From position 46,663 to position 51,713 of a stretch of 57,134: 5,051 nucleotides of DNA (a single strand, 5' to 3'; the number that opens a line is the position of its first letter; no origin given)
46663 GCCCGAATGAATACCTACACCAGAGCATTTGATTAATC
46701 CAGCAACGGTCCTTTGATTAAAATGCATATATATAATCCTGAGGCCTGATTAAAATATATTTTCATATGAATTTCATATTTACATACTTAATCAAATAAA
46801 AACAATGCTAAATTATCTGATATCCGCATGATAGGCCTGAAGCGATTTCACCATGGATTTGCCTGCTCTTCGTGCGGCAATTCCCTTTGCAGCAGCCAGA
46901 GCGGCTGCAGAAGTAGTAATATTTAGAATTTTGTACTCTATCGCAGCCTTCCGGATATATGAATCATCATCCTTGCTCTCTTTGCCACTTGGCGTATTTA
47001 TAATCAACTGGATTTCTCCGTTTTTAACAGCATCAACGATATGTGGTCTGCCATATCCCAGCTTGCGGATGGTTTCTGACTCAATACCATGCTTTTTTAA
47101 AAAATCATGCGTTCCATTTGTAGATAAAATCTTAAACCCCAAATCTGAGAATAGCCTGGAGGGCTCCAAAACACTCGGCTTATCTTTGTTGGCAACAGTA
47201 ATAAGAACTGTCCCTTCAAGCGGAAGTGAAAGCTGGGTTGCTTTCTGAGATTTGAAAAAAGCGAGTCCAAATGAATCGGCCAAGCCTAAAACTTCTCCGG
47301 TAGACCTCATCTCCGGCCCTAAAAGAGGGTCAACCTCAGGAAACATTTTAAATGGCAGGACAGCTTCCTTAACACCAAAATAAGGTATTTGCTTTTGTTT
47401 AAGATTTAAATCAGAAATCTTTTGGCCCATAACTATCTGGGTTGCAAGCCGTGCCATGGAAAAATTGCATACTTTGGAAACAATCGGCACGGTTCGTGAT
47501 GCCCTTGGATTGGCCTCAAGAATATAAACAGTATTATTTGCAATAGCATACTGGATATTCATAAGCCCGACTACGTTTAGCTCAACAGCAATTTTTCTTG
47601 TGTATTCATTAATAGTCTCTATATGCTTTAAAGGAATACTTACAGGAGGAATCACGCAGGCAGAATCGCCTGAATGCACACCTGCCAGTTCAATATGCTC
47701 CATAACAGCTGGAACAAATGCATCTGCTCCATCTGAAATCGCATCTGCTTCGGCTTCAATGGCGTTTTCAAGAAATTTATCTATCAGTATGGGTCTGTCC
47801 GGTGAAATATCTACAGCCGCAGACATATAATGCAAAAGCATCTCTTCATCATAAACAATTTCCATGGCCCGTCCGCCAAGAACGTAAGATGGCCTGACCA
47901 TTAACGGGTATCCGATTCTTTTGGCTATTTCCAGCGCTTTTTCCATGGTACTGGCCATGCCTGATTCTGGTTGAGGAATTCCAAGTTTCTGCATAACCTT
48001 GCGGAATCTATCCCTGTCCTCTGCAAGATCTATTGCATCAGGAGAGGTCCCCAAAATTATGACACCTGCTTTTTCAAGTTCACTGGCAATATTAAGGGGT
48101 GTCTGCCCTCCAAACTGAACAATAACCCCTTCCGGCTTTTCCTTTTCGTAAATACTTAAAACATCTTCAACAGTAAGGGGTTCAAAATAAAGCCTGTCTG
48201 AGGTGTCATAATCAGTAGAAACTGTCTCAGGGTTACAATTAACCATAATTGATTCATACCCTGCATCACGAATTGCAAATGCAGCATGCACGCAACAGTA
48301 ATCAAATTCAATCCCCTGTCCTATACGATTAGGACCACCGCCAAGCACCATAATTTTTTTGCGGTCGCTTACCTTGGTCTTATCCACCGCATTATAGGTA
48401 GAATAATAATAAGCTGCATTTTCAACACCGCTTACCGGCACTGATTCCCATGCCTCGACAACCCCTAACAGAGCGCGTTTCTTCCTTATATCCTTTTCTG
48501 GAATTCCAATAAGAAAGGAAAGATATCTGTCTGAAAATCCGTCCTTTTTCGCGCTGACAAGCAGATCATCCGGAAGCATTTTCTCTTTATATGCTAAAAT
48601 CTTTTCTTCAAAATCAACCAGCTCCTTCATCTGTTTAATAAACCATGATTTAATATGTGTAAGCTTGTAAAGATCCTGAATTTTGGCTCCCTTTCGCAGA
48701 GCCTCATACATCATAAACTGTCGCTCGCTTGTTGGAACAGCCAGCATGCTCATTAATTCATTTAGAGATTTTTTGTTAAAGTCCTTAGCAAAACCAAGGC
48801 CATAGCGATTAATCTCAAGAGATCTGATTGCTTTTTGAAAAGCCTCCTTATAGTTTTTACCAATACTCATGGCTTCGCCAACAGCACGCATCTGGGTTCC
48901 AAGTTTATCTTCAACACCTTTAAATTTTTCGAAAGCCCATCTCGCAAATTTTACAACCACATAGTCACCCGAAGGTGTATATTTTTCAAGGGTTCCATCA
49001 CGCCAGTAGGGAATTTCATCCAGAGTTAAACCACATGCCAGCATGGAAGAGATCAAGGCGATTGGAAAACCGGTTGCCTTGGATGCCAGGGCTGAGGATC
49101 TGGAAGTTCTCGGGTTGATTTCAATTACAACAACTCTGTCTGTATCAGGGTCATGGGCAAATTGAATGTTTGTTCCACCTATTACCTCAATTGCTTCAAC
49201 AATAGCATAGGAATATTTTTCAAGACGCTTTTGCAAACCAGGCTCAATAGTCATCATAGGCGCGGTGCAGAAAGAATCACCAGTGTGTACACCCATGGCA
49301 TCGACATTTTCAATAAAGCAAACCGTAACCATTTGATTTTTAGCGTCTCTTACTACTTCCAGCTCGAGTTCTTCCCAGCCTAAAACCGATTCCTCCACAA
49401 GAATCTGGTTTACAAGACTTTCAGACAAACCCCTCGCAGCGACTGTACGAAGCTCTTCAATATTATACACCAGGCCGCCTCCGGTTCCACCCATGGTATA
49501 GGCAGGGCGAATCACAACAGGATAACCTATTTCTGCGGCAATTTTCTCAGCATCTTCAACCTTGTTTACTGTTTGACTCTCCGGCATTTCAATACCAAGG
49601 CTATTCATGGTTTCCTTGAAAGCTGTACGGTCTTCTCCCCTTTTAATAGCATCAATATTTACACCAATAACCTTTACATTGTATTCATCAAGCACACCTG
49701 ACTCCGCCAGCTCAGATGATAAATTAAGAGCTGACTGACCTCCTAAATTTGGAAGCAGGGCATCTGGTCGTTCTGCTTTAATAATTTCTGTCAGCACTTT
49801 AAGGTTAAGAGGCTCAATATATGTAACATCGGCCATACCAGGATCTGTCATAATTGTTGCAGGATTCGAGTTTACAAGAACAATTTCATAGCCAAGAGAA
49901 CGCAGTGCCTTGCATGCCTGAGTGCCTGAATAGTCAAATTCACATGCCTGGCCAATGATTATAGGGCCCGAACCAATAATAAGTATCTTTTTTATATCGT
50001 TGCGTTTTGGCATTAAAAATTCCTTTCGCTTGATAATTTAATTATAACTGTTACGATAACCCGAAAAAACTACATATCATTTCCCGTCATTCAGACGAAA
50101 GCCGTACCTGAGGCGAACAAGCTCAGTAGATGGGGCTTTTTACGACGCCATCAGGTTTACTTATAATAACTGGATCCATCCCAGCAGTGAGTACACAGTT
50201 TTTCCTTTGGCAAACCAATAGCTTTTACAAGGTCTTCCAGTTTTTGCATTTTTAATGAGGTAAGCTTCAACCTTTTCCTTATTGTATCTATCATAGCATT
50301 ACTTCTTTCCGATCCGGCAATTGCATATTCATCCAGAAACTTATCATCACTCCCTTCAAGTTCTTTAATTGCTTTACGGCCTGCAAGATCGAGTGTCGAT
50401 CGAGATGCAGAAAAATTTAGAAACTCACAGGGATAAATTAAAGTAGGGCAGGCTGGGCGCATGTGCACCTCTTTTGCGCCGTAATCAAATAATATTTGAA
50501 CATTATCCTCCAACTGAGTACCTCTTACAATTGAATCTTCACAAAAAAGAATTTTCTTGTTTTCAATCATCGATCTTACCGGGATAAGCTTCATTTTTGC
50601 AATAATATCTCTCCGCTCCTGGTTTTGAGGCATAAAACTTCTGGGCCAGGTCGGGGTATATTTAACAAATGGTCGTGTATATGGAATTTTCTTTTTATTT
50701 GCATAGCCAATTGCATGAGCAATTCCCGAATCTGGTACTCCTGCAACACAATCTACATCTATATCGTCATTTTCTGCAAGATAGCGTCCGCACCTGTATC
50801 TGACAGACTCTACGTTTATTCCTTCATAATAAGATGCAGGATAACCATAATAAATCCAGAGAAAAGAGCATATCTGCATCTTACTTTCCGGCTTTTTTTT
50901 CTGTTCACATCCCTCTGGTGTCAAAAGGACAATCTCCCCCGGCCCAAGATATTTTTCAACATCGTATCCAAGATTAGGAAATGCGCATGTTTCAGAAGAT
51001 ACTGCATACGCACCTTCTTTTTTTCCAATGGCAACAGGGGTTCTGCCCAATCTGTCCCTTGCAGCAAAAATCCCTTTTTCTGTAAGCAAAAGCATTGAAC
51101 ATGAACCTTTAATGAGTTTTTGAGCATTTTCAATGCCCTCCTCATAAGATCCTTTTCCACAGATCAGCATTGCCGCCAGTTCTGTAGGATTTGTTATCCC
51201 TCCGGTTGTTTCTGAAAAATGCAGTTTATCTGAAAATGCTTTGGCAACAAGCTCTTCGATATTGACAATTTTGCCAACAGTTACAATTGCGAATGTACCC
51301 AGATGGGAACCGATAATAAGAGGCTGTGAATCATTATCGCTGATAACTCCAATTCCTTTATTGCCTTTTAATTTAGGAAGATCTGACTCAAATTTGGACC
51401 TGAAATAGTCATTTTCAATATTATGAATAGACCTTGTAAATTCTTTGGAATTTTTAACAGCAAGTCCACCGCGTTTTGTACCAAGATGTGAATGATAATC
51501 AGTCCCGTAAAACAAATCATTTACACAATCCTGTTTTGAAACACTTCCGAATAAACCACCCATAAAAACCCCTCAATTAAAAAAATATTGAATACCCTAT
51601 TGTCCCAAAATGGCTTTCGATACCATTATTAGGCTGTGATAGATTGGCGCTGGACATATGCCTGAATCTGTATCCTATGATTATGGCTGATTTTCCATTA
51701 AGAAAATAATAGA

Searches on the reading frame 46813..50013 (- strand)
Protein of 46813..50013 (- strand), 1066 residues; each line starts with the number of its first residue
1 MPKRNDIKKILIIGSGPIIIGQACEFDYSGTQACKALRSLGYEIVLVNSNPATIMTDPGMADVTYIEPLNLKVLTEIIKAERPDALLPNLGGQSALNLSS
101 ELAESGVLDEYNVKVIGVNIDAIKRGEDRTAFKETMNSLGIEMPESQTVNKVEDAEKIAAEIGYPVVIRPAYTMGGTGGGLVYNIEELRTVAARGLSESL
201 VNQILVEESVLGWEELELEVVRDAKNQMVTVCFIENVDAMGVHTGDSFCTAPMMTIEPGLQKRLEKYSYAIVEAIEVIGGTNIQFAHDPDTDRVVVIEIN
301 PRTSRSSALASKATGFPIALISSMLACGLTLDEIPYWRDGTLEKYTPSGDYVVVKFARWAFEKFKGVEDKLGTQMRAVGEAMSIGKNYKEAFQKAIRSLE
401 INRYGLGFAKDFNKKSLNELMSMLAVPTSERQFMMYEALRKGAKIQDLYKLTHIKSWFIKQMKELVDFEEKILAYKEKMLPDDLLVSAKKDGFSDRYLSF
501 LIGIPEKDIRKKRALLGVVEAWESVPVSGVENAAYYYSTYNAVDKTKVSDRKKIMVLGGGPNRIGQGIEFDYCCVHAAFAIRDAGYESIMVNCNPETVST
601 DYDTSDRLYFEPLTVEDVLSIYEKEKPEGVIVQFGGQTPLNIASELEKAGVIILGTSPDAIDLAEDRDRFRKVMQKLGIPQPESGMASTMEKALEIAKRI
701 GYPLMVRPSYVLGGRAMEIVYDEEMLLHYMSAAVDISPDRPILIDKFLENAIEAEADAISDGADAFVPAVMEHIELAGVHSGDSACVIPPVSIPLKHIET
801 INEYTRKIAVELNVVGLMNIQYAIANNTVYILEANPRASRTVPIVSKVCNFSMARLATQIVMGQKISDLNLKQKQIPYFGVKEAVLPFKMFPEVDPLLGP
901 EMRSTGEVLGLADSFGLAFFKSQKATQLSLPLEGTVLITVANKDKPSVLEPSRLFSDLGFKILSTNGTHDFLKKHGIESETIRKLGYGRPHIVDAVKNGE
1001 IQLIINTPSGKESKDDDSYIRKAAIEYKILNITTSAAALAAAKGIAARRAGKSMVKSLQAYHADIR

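Call 63: search_protein_families(library=pfam, proteins=[window:46813-50013:-], max_evalue=0.0001)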
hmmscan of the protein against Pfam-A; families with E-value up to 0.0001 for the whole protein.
window:46813-50013:- (1066 aa): 11 families
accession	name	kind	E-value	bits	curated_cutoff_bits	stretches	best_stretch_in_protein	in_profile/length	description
PF25596.1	CPSase_L_D1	-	1.5e-100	331.7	27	2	551-662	2-117/118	Carbamoyl phosphate synthase preATP-grasp domain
PF02786.22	CPSase_L_D2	-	3.2e-94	314.8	19.8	2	128-333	1-210/211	Carbamoyl-phosphate synthase L chain, ATP binding domain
PF02787.25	CPSase_L_D3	-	7.1e-24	84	26.6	1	423-501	2-79/80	Carbamoyl-phosphate synthetase large chain, oligomerisation domain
PF02142.27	MGS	-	4.5e-22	78.4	24.1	1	949-1032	3-93/94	MGS-like domain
PF02222.28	ATP-grasp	-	8.8e-21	74.8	27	2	136-304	3-164/179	ATP-grasp domain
PF07478.18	Dala_Dala_lig_C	-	7.4e-13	48.9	24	1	148-301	21-174/204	D-ala D-ala ligase C-terminus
PF15632.11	ATPgrasp_Ter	-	1.1e-09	38.6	29.1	1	796-869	44-116/131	ATP-grasp in the biosynthetic pathway with Ter operon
PF13549.11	ATP-grasp_5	-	7.5e-09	35.7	27.6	0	133-169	16-52/221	ATP-grasp domain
PF02655.19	ATP-grasp_3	-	1.3e-07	32.3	23.2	0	128-303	3-157/160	ATP-grasp domain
PF08442.15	ATP-grasp_2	-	1.9e-07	31.3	29.5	0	133-231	8-122/202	ATP-grasp domain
PF01071.24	GARS_A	-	1.3e-06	28.8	27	0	132-228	6-106/194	Phosphoribosylglycinamide synthetase, ATP-grasp (A) domain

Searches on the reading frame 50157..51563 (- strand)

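Call 63: search_protein_families(library=pfam, proteins=[window:50157-51563:-], max_evalue=0.0001)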
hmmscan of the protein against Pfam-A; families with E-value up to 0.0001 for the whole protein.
window:50157-51563:- (468 aa): 1 family
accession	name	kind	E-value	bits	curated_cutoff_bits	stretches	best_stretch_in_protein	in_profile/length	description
PF13537.11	GATase_7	-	2.2e-10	41.1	25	1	74-195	8-121/123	Glutamine amidotransferase domain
